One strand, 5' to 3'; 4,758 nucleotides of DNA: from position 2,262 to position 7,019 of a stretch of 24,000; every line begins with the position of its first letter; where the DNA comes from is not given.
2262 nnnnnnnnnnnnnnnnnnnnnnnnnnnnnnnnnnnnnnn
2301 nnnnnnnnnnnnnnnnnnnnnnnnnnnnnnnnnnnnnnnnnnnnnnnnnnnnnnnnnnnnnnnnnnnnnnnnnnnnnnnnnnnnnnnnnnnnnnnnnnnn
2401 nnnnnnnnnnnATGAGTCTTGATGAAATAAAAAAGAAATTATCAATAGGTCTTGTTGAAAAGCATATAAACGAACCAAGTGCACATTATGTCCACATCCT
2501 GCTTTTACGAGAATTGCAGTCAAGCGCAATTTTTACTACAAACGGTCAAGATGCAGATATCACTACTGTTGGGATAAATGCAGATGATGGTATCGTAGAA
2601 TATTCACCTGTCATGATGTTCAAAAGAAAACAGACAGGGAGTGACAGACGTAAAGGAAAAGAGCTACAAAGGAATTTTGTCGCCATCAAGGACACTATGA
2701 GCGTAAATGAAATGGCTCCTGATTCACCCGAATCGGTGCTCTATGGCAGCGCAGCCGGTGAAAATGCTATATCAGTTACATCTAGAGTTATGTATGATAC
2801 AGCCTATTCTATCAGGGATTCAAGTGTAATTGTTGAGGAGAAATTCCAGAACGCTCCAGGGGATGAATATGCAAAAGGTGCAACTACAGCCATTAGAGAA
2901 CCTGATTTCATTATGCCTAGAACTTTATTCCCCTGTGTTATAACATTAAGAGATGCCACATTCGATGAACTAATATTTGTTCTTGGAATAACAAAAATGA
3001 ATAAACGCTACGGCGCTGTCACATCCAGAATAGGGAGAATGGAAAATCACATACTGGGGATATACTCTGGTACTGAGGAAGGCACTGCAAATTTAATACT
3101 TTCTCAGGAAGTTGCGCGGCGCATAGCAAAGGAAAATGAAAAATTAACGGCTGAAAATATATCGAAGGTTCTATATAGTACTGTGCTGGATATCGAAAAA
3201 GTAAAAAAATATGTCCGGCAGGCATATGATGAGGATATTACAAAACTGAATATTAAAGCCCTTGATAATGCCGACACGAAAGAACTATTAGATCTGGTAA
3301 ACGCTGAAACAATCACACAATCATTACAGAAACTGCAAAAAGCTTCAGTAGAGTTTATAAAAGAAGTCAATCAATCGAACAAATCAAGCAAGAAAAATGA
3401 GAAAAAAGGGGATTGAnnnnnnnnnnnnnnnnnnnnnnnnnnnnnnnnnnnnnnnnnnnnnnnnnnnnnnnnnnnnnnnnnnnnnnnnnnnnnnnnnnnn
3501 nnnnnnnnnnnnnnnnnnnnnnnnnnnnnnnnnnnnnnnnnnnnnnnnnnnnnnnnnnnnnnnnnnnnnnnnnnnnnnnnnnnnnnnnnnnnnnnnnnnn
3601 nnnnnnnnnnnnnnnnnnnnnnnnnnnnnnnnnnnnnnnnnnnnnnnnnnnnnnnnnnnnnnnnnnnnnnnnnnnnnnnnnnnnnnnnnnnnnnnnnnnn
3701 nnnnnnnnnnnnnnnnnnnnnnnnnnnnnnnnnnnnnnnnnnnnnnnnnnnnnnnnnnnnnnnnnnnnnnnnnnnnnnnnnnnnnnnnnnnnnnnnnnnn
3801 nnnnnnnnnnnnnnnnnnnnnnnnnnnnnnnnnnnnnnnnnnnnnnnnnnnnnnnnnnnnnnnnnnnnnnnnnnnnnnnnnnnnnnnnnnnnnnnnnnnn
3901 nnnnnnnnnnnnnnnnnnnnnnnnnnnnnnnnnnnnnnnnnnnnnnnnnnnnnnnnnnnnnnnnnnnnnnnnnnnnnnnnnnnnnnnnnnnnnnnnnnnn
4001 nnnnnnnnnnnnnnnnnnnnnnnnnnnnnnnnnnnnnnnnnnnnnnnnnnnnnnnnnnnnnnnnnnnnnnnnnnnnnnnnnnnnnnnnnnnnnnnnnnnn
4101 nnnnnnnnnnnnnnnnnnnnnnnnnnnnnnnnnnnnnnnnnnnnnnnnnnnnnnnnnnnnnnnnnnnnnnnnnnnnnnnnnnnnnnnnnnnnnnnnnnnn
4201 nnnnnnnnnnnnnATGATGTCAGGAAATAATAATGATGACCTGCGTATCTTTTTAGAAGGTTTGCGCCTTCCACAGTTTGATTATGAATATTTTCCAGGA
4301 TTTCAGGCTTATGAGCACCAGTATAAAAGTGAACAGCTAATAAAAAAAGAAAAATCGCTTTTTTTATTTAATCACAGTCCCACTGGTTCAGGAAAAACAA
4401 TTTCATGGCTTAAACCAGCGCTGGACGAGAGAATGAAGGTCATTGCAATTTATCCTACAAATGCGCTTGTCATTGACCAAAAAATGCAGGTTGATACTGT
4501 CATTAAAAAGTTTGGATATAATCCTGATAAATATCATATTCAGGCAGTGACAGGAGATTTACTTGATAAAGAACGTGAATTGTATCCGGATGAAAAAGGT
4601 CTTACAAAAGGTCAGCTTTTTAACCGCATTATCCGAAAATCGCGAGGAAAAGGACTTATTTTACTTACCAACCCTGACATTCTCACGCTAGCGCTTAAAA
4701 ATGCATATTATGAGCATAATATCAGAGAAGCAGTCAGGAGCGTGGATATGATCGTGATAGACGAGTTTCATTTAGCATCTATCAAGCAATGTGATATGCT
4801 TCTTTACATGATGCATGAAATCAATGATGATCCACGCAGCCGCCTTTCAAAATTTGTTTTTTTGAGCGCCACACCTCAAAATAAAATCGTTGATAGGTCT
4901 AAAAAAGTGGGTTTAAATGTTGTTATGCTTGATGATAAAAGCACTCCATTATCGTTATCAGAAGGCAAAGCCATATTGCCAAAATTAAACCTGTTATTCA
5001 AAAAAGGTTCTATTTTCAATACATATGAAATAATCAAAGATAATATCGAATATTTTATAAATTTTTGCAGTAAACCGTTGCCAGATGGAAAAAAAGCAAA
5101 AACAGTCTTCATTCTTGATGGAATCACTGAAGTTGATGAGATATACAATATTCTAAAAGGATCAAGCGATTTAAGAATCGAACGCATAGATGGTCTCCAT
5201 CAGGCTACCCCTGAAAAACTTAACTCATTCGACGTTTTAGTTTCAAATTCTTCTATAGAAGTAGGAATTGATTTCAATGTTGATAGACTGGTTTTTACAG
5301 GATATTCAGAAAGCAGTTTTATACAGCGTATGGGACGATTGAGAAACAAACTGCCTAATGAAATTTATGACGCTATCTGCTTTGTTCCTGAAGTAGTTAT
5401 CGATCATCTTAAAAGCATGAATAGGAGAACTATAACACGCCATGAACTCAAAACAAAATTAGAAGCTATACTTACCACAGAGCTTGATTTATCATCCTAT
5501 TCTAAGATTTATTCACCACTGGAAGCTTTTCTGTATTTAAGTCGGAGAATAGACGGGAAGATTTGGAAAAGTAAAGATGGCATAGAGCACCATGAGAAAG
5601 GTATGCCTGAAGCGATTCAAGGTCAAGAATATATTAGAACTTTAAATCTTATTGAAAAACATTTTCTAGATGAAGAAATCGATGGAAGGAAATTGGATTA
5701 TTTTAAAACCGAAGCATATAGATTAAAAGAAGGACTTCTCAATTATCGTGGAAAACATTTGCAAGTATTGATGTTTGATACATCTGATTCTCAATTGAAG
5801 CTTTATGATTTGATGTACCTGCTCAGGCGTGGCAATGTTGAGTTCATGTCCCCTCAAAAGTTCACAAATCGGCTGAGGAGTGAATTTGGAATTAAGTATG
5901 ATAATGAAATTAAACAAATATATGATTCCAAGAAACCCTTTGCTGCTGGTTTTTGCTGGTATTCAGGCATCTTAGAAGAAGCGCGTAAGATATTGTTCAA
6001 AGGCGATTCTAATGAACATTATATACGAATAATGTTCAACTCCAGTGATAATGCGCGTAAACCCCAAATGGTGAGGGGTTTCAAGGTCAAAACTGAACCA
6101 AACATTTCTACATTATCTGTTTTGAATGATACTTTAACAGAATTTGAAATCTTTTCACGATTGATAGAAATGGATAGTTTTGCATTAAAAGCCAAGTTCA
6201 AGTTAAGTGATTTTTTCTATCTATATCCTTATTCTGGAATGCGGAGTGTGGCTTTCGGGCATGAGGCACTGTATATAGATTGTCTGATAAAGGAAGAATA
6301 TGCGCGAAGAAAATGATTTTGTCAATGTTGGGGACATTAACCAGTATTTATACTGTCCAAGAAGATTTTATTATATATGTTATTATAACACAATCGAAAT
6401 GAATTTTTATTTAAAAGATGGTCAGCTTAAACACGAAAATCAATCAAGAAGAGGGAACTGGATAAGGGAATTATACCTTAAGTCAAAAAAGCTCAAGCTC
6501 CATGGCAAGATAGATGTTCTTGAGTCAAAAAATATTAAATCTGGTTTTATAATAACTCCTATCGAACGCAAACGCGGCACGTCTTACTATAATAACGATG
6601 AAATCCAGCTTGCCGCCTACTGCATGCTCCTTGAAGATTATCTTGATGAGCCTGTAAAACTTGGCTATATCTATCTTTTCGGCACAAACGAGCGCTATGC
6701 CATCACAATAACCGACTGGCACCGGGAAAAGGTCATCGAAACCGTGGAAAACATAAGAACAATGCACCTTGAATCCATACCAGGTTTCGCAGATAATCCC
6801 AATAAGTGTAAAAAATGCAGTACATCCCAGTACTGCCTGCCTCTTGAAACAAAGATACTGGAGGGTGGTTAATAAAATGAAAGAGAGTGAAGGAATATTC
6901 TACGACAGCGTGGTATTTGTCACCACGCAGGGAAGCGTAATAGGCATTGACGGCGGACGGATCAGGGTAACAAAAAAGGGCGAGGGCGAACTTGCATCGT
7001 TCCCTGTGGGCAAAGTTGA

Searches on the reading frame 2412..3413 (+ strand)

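Call 23: search_protein_families(library=pfam, proteins=[window:2412-3413:+], max_evalue=0.001)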
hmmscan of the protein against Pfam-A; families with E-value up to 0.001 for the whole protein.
window:2412-3413:+ (334 aa): 1 family
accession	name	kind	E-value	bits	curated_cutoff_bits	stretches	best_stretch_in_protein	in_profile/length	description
PF18320.6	Csc2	-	1e-52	179.7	25.5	1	20-266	8-263/298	Csc2 Crispr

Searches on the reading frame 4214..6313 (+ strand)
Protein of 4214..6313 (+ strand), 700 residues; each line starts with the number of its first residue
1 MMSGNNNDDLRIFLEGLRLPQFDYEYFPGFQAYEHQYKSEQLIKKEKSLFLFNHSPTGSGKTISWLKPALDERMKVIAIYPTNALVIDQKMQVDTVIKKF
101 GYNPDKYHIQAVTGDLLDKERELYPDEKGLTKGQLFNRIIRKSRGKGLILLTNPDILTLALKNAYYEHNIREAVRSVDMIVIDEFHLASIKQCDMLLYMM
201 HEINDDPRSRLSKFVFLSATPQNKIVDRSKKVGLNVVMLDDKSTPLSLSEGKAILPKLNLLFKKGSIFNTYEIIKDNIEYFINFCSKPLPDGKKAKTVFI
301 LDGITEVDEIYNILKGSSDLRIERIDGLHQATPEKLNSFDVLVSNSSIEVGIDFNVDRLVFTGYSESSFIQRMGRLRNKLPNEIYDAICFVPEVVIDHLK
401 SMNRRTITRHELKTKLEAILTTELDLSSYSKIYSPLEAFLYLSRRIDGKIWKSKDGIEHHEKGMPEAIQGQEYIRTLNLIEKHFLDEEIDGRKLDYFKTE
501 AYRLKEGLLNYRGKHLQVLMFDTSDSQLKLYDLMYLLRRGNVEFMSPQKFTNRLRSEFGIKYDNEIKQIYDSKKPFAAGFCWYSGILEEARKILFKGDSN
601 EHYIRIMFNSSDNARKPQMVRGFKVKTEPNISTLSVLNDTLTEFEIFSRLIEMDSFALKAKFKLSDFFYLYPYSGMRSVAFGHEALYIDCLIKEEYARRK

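Call 23: search_protein_families(library=pfam, proteins=[window:4214-6313:+], max_evalue=0.001)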
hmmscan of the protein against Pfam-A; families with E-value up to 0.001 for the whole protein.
window:4214-6313:+ (700 aa): 4 families
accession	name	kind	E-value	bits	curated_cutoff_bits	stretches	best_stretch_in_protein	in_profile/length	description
PF00270.35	DEAD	-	1.7e-13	51.1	26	1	36-224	4-163/167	DEAD/DEAH box helicase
PF04851.21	ResIII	-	2.6e-05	24.6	22.5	1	41-222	17-163/164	Type III restriction enzyme, res subunit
PF00271.37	Helicase_C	-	0.00014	22.5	23.5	0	293-376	14-106/110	Helicase conserved C-terminal domain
PF22590.2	Cas3-like_C_2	-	0.00033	21.3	27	1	334-377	59-102/106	CRISPR-associated nuclease/helicase Cas3, C-terminal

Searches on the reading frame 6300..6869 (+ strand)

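Call 23: search_protein_families(library=pfam, proteins=[window:6300-6869:+], max_evalue=0.001)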
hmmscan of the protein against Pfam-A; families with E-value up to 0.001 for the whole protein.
window:6300-6869:+ (190 aa): 3 families
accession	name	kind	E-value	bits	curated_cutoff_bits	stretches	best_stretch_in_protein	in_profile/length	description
PF01930.23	Cas_Cas4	-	3.5e-22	79.6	22.7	1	12-180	4-159/160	Domain of unknown function DUF83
PF12705.13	PDDEXK_1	-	1.7e-07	31.9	22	1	47-179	104-246/247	PD-(D/E)XK nuclease superfamily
PF06023.18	Csa1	-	0.0005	20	27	0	93-179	199-289/292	CRISPR-associated exonuclease Csa1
